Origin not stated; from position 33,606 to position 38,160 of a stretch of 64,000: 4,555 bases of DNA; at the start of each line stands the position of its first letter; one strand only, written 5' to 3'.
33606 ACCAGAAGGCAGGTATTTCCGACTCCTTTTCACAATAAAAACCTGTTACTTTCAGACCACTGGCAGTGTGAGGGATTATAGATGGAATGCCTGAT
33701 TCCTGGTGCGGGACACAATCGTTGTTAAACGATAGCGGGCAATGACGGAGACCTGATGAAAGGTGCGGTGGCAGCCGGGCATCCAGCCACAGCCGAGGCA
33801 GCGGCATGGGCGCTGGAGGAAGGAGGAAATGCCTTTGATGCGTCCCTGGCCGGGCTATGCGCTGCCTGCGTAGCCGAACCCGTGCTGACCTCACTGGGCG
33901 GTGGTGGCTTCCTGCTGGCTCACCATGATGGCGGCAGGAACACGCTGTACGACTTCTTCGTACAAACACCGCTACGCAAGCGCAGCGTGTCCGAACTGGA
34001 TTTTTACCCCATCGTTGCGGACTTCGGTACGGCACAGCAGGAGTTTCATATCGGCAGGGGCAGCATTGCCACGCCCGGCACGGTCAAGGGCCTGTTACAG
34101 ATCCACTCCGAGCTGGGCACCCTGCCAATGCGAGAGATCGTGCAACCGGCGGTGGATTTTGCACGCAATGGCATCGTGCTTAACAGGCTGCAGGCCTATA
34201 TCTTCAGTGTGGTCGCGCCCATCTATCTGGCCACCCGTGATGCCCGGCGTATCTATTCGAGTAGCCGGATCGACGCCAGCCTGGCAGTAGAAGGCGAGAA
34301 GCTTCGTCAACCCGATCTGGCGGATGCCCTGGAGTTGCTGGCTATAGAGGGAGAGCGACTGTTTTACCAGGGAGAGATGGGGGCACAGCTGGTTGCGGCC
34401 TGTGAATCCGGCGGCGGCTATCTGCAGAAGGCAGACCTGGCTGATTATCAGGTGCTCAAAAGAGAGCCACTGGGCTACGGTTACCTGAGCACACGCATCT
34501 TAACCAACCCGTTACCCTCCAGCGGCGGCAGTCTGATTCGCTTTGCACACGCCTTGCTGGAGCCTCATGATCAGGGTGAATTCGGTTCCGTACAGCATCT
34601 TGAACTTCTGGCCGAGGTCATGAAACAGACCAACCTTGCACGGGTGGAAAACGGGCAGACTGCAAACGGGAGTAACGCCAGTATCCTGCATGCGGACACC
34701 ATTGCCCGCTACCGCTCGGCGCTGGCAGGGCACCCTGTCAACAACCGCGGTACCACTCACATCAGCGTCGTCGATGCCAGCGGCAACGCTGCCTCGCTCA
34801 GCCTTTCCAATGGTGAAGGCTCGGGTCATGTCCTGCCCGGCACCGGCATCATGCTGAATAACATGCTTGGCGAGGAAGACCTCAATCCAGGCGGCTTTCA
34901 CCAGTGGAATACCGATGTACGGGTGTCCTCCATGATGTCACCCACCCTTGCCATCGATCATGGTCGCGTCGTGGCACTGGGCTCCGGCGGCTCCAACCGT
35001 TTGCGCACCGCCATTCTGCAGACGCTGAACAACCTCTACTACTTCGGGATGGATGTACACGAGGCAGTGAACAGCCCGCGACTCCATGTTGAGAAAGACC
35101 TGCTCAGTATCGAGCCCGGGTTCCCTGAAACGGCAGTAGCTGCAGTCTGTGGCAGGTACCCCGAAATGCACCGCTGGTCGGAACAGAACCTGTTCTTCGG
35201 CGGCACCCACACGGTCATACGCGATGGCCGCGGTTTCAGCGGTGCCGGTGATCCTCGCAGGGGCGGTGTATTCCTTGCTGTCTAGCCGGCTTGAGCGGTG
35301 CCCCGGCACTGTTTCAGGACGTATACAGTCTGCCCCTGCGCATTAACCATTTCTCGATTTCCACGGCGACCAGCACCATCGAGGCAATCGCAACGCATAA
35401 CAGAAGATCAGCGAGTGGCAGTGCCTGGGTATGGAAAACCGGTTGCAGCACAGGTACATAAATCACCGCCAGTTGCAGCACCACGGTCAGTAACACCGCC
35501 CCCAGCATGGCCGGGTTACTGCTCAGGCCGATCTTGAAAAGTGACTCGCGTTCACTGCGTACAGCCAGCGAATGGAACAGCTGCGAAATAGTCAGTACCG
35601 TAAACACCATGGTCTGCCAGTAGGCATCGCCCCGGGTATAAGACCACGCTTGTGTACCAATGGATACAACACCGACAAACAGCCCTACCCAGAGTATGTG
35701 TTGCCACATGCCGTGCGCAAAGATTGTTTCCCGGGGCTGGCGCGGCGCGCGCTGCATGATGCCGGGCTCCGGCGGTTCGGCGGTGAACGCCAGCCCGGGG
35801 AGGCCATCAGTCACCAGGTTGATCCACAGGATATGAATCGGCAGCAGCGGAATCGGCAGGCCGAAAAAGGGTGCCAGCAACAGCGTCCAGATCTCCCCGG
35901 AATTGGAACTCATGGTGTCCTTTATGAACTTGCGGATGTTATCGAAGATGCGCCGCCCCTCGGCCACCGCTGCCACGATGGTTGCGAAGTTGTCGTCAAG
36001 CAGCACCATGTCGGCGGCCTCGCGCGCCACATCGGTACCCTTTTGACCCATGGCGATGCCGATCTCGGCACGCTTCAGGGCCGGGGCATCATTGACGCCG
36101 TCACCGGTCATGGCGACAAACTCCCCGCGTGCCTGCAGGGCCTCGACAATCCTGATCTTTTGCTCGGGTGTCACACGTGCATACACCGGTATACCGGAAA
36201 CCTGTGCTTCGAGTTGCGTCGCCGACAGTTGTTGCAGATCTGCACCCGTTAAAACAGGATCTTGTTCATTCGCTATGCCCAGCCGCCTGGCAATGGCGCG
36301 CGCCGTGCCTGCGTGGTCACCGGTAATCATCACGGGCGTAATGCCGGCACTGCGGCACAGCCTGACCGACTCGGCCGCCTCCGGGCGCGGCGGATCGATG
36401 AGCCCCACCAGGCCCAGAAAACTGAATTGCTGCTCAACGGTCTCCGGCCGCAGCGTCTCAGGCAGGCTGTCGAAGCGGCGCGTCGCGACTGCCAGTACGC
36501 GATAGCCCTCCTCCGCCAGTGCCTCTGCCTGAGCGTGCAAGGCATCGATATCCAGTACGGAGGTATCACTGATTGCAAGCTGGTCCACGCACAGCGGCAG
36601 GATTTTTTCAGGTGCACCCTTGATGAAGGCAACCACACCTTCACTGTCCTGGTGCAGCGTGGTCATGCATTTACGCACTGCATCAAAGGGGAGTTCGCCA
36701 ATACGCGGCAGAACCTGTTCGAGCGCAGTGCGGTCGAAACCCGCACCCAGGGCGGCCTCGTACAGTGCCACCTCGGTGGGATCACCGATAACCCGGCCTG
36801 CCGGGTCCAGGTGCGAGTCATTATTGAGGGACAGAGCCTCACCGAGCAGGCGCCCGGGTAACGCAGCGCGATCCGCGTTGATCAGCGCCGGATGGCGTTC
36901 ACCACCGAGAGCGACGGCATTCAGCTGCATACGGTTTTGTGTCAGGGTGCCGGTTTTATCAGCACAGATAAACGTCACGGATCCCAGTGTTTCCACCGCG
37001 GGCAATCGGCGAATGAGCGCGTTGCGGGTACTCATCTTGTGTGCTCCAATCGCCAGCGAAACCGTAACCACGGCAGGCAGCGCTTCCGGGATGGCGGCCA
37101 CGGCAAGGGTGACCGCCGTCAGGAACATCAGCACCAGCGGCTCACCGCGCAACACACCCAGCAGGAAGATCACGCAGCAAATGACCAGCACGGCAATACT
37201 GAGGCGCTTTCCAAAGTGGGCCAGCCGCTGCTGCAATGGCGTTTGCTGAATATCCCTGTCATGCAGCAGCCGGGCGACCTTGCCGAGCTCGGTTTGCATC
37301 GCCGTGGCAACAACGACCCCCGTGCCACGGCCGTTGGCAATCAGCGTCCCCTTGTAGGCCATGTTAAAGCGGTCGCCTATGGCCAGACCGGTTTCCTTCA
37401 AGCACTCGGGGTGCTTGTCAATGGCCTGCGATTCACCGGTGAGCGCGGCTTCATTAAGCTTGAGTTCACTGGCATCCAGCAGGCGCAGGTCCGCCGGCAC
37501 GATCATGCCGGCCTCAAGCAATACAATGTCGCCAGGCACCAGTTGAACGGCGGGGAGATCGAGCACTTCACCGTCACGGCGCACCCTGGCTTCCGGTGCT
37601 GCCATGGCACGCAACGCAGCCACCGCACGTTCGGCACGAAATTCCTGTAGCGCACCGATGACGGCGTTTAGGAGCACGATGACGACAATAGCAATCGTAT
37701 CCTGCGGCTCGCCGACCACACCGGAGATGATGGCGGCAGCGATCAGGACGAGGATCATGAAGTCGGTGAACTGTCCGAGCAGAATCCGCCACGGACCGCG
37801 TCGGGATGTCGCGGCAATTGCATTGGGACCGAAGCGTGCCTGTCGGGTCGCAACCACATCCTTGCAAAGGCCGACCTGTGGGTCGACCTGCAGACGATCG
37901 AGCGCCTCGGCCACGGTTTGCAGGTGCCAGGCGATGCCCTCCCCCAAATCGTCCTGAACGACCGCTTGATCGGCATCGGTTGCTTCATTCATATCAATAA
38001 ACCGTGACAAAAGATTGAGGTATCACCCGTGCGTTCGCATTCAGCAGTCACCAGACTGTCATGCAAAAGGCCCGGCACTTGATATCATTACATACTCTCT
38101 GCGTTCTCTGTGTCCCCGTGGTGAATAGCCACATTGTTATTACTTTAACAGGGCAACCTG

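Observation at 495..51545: Abundant REP-like palindromic element family (~20 copies per 64 kb), single, paired-inverted and tandem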

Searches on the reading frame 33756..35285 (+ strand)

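Call 92: search_protein_families(library=pfam, proteins=[window:33756-35285:+], max_evalue=0.00001)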
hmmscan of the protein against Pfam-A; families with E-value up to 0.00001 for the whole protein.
window:33756-35285:+ (509 aa): 1 family
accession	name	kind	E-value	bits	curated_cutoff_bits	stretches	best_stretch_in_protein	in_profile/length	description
PF01019.26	G_glu_transpept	-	1.2e-90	305.2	27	1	20-504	4-512/512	Gamma-glutamyltranspeptidase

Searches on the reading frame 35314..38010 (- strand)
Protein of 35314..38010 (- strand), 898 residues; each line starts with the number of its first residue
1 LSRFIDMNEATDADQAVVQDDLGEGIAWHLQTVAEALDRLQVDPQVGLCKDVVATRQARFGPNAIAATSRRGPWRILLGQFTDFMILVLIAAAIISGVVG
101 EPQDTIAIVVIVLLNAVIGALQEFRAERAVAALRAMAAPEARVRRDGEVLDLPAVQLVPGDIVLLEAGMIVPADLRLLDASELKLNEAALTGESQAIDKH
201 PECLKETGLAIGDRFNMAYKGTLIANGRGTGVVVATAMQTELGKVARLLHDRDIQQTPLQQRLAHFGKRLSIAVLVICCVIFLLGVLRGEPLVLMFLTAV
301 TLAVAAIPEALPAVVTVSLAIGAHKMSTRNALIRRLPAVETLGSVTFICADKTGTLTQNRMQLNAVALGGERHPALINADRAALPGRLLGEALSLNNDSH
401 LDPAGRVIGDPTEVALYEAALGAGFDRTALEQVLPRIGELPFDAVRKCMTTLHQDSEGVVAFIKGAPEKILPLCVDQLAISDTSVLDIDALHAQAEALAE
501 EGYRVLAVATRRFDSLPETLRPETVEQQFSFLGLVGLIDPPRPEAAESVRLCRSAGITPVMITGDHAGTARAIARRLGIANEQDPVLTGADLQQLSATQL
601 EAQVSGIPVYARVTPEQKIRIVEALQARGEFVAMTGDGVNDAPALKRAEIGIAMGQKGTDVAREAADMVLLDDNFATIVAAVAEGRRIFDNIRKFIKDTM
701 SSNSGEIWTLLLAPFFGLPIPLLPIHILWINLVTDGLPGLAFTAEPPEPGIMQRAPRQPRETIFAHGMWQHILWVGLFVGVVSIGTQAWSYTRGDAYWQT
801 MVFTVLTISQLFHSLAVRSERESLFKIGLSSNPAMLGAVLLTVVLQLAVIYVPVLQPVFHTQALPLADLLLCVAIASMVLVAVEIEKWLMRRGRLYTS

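Call 92: search_protein_families(library=pfam, proteins=[window:35314-38010:-], max_evalue=0.00001)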
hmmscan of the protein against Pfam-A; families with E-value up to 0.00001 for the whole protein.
window:35314-38010:- (898 aa): 5 families
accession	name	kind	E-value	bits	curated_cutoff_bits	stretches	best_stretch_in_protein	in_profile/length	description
PF00689.26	Cation_ATPase_C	-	1.1e-57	195.1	27.3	1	719-889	1-175/175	Cation transporting ATPase, C-terminus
PF00122.25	E1-E2_ATPase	-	4.7e-51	173.3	28.1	1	136-328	2-180/181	E1-E2 ATPase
PF00690.31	Cation_ATPase_N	-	5.5e-20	71.2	20.4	1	28-96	1-69/69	Cation transporter/ATPase, N-terminus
PF00702.32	Hydrolase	-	3.6e-18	67.1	26.4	1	451-648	52-190/191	haloacid dehalogenase-like hydrolase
PF13246.12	Cation_ATPase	-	2e-16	60.2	21.7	1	405-474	17-88/91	Cation transport ATPase (P-type)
